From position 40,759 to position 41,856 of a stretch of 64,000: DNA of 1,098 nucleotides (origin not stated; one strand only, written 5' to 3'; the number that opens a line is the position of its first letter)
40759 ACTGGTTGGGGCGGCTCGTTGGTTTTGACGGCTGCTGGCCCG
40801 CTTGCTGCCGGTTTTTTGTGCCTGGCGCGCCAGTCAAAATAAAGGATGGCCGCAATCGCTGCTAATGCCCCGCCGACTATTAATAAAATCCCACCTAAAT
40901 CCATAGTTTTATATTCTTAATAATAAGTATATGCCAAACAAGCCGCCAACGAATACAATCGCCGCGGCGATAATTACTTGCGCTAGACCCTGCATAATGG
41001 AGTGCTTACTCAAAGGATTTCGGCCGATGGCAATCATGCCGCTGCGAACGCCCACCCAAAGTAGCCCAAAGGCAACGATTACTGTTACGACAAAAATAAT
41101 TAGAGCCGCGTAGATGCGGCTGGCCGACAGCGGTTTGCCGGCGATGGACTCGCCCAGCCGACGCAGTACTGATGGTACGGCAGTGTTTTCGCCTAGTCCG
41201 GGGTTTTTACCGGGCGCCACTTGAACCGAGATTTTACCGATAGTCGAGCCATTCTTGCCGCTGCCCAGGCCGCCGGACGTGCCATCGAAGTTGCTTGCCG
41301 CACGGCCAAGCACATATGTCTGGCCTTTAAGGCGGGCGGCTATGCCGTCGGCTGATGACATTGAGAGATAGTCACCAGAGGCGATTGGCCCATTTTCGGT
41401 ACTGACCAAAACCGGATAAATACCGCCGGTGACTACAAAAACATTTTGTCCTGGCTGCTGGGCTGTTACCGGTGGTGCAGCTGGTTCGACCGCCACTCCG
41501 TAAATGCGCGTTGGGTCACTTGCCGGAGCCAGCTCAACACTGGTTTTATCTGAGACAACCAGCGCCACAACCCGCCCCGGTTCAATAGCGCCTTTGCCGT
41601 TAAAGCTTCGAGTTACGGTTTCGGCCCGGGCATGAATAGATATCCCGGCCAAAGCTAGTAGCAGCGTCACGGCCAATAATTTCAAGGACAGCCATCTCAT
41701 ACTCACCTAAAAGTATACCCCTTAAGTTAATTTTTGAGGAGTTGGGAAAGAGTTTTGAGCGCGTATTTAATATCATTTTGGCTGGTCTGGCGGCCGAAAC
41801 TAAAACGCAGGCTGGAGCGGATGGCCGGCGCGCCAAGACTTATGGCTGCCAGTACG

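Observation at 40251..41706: F-ATPase operon lacks a and c genes; a secreted protein with a subunit-c-like RNP hairpin sits in their place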

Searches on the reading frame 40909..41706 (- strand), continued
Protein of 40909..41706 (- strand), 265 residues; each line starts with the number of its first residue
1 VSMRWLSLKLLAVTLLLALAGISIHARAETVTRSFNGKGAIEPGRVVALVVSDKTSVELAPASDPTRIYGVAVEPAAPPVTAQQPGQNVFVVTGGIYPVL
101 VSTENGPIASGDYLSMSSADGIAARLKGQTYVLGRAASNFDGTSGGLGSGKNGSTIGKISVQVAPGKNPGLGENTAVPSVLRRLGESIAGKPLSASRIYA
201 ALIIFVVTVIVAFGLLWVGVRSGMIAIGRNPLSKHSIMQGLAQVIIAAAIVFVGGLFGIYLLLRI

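Call 92: fold_search(model_id=the predicted structure, library=viral)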
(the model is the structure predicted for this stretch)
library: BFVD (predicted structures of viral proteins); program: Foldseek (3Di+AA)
matches with E <= 10: 284; with E <= 0.001: 40
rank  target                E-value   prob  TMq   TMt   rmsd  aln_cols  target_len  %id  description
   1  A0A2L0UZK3            3.2e-09  1.00  0.40  0.18   4.4       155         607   20  Uncharacterized protein [Agrobacterium phage Atu_ph07]
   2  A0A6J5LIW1            8.8e-09  1.00  0.40  0.54   4.4       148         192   20  Uncharacterized protein [uncultured Caudovirales phage]
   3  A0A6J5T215            1.7e-08  1.00  0.40  0.21   4.5       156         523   20  Uncharacterized protein [uncultured Caudovirales phage]
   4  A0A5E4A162            2.6e-08  1.00  0.38  0.22   4.4       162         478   20  (no name in the UniProt tables at hand)
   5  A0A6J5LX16            2.6e-08  1.00  0.38  0.16   4.9       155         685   20  Uncharacterized protein [uncultured Caudovirales phage]
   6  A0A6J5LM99            2.7e-08  1.00  0.40  0.50   4.7       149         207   24  Uncharacterized protein [uncultured Caudovirales phage]
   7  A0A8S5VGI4            4.1e-08  1.00  0.38  0.56   5.5       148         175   21  Preneck appendage protein [Myoviridae sp. ctkfK18]
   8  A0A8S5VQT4            4.6e-08  1.00  0.40  0.30   6.2       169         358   21  (no name in the UniProt tables at hand)
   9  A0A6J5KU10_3          4.9e-08  1.00  0.40  0.10   4.2       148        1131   23  Uncharacterized protein [uncultured Caudovirales phage]
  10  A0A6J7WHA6            6.6e-08  1.00  0.37  0.34   5.1       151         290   26  Uncharacterized protein [uncultured Caudovirales phage]
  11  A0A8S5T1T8            1.3e-07  1.00  0.38  0.56   5.5       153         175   15  Preneck appendage protein barrel, VIRAL PROTEIN.8A [Myoviridae sp. ctWb16]
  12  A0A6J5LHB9            2.2e-07  1.00  0.37  0.16   5.4       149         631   19  Uncharacterized protein [uncultured Caudovirales phage]
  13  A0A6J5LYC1            2.4e-07  1.00  0.38  0.07   4.9       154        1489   21  Uncharacterized protein [uncultured Caudovirales phage]
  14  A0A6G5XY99            4.4e-07  1.00  0.38  0.19   4.7       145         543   18  (no name in the UniProt tables at hand)
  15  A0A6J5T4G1            4.4e-07  1.00  0.38  0.29   4.7       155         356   23  Uncharacterized protein [uncultured Caudovirales phage]
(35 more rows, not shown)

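Call 109: search_solved_structures(query=L002:19195-20253:+, max_evalue=1)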
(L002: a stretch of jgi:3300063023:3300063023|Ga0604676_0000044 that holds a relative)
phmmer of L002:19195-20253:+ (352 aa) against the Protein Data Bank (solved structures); distinct sequences matched with E-value up to 1: 1.
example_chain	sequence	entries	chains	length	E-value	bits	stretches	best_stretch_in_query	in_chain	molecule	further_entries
6yf9_AA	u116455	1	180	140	0.25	13.9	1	225-272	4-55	coat protein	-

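Call 110: search_solved_structures(query=L002:17973-19166:+, max_evalue=1)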
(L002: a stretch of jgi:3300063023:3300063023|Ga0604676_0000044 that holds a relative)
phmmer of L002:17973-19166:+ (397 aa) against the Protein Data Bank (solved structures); distinct sequences matched with E-value up to 1: 0.

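Call 111: search_protein_families(library=phrogs, proteins=[window:40909-41700:-, L002:16040-17047:-, L002:17130-17867:+, L002:17973-19166:+, L002:19195-20253:+], max_evalue=0.01)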
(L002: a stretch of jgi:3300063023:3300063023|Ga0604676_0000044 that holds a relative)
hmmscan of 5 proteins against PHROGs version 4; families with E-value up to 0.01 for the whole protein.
window:40909-41700:- (263 aa): 0 families

L002:16040-17047:- (335 aa): 0 families

L002:17130-17867:+ (245 aa): 0 families

L002:17973-19166:+ (397 aa): 0 families

L002:19195-20253:+ (352 aa): 0 families

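Call 112: search_protein_families(library=pfam, proteins=[L002:16040-17047:-, L002:17130-17867:+, L002:17973-19166:+, L002:19195-20253:+], max_evalue=0.1)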
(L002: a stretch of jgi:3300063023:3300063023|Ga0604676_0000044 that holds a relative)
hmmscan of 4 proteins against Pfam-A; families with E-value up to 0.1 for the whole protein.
L002:16040-17047:- (335 aa): 2 families
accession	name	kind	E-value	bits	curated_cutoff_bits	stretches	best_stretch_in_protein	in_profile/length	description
PF04519.19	Bactofilin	-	0.01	16.5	27.9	1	141-229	2-85/98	Polymer-forming cytoskeletal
PF10039.14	DUF2275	-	0.084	13.4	24.6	0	50-117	19-79/210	Predicted integral membrane protein (DUF2275)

L002:17130-17867:+ (245 aa): 0 families

L002:17973-19166:+ (397 aa): 0 families

L002:19195-20253:+ (352 aa): 0 families

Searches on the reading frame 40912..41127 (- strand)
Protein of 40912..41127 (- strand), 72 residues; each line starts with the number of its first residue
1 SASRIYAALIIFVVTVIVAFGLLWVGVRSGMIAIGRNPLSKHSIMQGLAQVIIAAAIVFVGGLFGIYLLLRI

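Call 16: search_solved_structures(query=A2, max_evalue=10, show_alignments=4)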
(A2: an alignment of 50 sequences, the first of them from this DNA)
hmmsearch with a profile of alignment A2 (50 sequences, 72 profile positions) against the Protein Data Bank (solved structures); distinct sequences matched with E-value up to 10: 0.

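Call 17: search_protein_families(library=pfam, alignment_id=A2, max_evalue=10)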
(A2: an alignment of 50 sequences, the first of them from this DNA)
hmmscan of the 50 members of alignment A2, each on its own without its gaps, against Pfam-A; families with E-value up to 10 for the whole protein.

A. member 1, seq(72 aa): 2 families
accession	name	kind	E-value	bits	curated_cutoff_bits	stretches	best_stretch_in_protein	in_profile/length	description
PF11118.13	DUF2627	-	1.2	10.2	22.4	1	4-63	2-59/76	Protein of unknown function (DUF2627)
PF00335.26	Tetraspanin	-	3.3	7.8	32.1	1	10-69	7-68/225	Tetraspanin family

B. families by the number of members that match (of 50 scanned): 45 families (the first 25 are shown)
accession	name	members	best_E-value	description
PF00335.26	Tetraspanin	14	0.041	Tetraspanin family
PF08229.16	SHR3_chaperone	4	0.19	ER membrane protein SH3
PF03176.21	MMPL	3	0.0063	MMPL family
PF03208.24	PRA1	3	0.16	PRA1 family protein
PF19865.4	DUF6338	3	0.27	Family of unknown function (DUF6338)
PF12271.14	Chs7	2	0.041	Chitin synthase export chaperone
PF18949.5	DUF5693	2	0.12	Family of unknown function (DUF5693)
PF06374.16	NDUF_C2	2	0.16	NADH-ubiquinone oxidoreductase subunit b14.5b (NDUFC2)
PF01810.24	LysE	1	0.021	LysE type translocator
PF02116.20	STE2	1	0.026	Fungal pheromone mating factor STE2 GPCR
PF19606.4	DUF6111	1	0.03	Family of unknown function (DUF6111)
PF24195.1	DUF7420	1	0.033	Family of unknown function (DUF7420)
PF05552.17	MS_channel_1st_1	1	0.041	Mechanosensitive ion channel, conserved TM helix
PF17696.6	ALN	1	0.049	Another-regulin-like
PF01292.26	Ni_hydr_CYTB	1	0.073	Prokaryotic cytochrome b561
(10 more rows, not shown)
